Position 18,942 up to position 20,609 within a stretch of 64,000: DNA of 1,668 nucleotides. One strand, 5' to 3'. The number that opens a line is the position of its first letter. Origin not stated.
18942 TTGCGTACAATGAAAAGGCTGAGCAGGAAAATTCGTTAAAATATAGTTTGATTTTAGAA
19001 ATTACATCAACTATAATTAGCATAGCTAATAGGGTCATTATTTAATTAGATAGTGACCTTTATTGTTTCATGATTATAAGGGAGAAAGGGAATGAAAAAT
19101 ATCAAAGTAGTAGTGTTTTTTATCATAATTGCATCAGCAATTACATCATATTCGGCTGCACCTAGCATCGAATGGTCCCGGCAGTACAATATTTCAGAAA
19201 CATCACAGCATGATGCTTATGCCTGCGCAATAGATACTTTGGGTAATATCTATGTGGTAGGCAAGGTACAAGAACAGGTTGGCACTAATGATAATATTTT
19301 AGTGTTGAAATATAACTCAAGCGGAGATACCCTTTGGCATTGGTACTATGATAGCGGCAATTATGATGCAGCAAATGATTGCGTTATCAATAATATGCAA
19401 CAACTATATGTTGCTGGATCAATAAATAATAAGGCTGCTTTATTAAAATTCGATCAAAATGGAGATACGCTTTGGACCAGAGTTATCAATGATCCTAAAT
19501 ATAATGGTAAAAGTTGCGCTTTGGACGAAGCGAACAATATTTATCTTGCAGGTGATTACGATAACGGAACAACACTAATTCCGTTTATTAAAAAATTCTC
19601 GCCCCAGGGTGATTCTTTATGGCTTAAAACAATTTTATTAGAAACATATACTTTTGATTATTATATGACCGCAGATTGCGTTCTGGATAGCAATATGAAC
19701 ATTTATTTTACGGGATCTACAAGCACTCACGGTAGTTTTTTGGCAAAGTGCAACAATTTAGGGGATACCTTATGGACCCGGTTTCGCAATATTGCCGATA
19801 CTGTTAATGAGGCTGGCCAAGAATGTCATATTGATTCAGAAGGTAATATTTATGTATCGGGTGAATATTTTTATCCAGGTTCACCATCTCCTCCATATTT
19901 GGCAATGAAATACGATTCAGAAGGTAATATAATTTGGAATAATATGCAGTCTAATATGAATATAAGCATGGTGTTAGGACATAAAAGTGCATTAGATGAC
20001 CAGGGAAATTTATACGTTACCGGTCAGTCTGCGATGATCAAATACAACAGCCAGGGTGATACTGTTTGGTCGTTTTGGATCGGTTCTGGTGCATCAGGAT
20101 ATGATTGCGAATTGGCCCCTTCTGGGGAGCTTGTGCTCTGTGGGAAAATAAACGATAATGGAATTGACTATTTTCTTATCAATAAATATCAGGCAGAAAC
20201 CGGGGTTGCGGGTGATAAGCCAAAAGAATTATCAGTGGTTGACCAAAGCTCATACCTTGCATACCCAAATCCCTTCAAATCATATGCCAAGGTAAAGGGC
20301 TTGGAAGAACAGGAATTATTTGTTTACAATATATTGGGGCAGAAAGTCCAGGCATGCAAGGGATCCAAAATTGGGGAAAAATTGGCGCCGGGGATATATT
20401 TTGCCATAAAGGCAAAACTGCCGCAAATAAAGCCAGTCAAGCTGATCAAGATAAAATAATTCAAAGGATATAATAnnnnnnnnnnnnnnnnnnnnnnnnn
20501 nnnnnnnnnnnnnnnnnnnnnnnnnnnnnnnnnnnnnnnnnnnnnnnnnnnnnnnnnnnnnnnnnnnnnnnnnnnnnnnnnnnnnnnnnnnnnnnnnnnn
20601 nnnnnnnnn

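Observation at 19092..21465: AT-rich island 2: beta-propeller protein with a T9SS-type C-terminal sorting domain followed by an outer-membrane barrel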

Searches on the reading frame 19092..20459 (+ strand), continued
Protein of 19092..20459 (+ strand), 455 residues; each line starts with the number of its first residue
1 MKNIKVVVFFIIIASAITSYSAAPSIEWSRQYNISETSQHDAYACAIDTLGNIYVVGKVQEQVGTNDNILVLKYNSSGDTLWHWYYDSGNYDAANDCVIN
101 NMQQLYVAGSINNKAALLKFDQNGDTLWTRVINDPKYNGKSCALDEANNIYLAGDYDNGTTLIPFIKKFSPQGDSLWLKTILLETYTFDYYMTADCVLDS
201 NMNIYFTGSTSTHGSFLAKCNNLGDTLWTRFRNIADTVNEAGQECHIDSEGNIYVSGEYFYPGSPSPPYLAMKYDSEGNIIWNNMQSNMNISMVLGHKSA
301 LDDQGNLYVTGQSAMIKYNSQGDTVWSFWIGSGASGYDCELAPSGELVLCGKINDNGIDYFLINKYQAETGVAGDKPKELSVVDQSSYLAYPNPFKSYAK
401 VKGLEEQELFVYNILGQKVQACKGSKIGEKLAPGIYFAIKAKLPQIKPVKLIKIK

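Call 80: fold_search(model_id=the predicted structure, library=pdb)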
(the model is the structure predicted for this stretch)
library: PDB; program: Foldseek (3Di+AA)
matches with E <= 10: 1147; with E <= 0.001: 545
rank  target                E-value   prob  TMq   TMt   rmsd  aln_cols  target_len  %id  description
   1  7roo                  1.0e-19  1.00  0.66  0.47   5.0       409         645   20  Crystal structure of Friedel-Crafts alkylating enzyme CylK from Cylindospermum licheniforme with bromide (released 2022-03-23)
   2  7ron                  1.6e-18  1.00  0.65  0.48   5.0       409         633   20  Crystal structure of the Friedel-Crafts alkylating enzyme CylK from Cylindospermum licheniforme (released 2022-03-23)
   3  7fh6                  8.2e-18  1.00  0.65  0.46   5.1       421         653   19  Friedel-Crafts alkylation enzyme CylK (released 2022-02-16)
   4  7fh8                  8.2e-18  1.00  0.65  0.46   5.2       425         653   19  Friedel-Crafts alkylation enzyme CylK mutant H391A (released 2022-02-16)
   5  7fh7                  1.4e-17  1.00  0.64  0.46   5.1       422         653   19  Friedel-Crafts alkylation enzyme CylK mutant Y37F (released 2022-02-16)
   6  7esn_A                6.2e-10  1.00  0.54  0.56   6.5       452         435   11  Crystal structure of a L-rhamnose-alpha-1,4-D-glucuronate lyase from Fusarium oxysporum 12S, H105F Rha-GlcA complex (released 2021-08-04)
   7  1q7f_B                1.1e-09  1.00  0.43  0.65   5.2       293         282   12  Brain Tumor NHL domain (released 2003-10-21)
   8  5m11                  1.3e-09  1.00  0.38  0.25  16.3       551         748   10  Structural and functional probing of PorZ, an essential bacterial surface component of the type-IX secretion system of h (released 2016-11-09)
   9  7esl                  1.6e-09  1.00  0.54  0.57   6.1       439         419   10  Crystal structure of a L-rhamnose-alpha-1,4-D-glucuronate lyase from Fusarium oxysporum 12S, N247A N-glycan free form (released 2021-08-04)
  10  4h5i_A                1.6e-09  1.00  0.50  0.64   4.9       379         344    9  Crystal Structure of the Guanine Nucleotide Exchange Factor Sec12 (P1 form) (released 2012-11-07)
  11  9dtb                  1.7e-09  1.00  0.50  0.65   6.4       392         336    8  Crystal structure of the WDR domain of WDR91 in complex with DR3460 (released 2024-10-16)
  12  8shj_B                1.9e-09  1.00  0.53  0.70   5.7       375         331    9  Crystal structure of the WD-repeat domain of human WDR91 in complex with MR45279 (released 2023-07-05)
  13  4h5j_B                1.9e-09  1.00  0.52  0.65   4.7       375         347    8  Crystal Structure of the Guanine Nucleotide Exchange Factor Sec12 (P64 form) (released 2012-11-07)
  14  3v7d_D                2.3e-09  1.00  0.45  0.46   7.9       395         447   11  Crystal Structure of ScSkp1-ScCdc4-pSic1 peptide complex (released 2012-05-02)
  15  9dta_A                2.5e-09  1.00  0.52  0.68   6.1       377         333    8  Crystal structure of the WDR domain of WDR91 in complex with DR3448 (released 2024-10-16)
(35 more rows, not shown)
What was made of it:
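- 19167..20189 (+): seven-bladed beta-propeller (residues 26-366, 28 strands). The central blades are the most variable part. Best Foldseek match is the CylK propeller at E 1e-19 (call 80).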

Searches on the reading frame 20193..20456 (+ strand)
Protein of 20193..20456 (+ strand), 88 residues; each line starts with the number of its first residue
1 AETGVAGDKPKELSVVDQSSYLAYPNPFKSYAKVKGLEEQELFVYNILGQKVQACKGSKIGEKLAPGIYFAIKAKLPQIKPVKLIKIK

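Call 78: search_solved_structures(query=A2, max_evalue=1, show_alignments=2)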
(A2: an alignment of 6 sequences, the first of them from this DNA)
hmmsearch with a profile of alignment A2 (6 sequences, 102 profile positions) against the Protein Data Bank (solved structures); distinct sequences matched with E-value up to 1: 4.
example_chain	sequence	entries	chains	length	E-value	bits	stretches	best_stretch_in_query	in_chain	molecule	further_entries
5uyt_A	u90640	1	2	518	1.2e-06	31.8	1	16-99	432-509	Ice-binding protein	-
8glj_D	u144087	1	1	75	3.2e-06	30.5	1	21-100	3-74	Por secretion system C-terminal sorting domain-containing protein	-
8glk_D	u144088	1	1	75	0.026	17.9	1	43-100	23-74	Endonuclease I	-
8qb1_A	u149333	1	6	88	0.28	14.6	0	76-100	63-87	Mirolase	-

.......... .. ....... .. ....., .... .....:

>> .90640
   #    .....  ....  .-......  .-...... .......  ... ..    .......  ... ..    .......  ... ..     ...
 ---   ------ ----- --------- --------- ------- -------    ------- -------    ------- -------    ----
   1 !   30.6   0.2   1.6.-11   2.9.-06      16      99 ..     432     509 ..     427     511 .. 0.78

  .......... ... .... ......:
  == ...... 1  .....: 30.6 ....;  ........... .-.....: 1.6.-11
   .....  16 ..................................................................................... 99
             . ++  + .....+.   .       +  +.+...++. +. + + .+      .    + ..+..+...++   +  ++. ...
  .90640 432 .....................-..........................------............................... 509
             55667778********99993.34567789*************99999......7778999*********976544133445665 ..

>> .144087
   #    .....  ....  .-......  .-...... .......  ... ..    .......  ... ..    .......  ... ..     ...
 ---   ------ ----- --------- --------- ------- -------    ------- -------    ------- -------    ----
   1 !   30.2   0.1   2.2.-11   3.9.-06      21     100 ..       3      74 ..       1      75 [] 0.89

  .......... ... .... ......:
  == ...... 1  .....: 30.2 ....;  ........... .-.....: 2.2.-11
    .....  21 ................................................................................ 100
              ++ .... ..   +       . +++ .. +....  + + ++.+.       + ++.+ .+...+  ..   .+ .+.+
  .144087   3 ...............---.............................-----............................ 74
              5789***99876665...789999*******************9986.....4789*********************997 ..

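Call 79: search_solved_structures(query=window:20193-20456:+, max_evalue=10, show_alignments=3)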
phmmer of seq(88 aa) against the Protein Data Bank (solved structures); distinct sequences matched with E-value up to 10: 2.
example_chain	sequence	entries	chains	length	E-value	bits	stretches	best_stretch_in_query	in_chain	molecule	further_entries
8glj_D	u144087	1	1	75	0.23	15.2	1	19-53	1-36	Por secretion system C-terminal sorting domain-containing protein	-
9lk5_r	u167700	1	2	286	0.73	13.6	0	2-30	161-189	Chlorophyll a-b binding protein CP29.3, chloroplastic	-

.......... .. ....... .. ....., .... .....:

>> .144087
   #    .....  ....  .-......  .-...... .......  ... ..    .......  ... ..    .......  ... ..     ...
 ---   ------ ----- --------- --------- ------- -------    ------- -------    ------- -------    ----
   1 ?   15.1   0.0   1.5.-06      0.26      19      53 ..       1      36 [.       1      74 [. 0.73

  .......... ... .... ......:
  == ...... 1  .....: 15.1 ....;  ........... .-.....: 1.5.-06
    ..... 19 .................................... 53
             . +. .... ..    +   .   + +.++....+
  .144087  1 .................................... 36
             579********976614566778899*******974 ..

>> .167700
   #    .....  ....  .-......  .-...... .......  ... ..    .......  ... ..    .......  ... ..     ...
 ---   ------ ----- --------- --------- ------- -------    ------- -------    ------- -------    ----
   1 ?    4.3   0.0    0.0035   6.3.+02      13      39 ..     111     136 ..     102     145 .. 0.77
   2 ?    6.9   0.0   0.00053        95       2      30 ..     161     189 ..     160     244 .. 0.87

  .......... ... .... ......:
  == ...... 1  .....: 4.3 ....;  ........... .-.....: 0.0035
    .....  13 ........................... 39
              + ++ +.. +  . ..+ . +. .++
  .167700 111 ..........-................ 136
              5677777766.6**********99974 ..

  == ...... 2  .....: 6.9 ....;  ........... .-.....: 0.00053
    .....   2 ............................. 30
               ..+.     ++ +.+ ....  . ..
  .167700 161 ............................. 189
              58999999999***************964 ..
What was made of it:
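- Tried and rejected: The window CTD alone gave only a weak hit to 8glj_D at E 0.23 (call 79).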
